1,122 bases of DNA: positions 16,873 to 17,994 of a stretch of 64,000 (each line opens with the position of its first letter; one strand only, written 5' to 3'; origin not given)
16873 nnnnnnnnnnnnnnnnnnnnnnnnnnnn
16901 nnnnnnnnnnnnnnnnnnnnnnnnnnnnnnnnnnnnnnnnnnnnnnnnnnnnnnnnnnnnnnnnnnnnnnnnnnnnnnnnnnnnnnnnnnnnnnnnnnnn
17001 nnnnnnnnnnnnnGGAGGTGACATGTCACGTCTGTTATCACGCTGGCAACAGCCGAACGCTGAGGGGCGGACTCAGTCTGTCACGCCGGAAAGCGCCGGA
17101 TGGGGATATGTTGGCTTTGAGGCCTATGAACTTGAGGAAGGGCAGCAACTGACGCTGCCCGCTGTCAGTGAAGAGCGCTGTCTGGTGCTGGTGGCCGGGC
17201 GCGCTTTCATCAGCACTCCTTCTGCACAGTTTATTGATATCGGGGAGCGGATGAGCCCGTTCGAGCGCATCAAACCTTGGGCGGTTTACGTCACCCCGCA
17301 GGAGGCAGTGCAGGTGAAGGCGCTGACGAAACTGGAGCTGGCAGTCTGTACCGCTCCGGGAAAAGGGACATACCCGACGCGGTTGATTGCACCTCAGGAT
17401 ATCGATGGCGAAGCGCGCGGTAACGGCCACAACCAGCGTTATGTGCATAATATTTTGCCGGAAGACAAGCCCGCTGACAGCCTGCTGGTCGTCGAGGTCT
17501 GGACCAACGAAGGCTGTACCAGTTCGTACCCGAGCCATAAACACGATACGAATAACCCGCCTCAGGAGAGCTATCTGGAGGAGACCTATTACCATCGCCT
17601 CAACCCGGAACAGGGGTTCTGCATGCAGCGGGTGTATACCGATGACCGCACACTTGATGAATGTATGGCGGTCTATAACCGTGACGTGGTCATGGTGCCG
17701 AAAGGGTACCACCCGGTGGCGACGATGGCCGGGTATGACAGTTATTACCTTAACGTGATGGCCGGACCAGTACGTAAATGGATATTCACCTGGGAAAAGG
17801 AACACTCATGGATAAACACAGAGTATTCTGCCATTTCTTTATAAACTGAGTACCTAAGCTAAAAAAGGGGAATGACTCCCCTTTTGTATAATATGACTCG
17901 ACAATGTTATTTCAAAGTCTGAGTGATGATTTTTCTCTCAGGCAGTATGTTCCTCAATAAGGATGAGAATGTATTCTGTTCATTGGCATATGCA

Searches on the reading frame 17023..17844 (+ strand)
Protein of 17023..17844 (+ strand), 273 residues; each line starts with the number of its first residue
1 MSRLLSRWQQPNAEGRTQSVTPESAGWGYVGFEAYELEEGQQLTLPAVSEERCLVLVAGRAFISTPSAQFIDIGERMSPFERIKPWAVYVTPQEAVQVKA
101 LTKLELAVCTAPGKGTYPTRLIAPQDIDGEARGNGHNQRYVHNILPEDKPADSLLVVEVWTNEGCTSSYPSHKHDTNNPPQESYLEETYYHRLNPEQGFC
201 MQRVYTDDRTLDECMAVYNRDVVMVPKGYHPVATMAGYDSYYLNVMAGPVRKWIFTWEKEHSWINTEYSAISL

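Call 54: search_protein_families(proteins=[window:17023-17844:+], library=ncbifam, max_evalue=1e-10)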
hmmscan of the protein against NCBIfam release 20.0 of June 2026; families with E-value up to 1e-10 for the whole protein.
window:17023-17844:+ (273 aa): 1 family
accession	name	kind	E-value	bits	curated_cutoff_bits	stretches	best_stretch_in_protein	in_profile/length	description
TIGR04378.1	myo_inos_iolB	equivalog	1e-95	320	205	1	19-264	2-246/247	5-deoxy-glucuronate isomerase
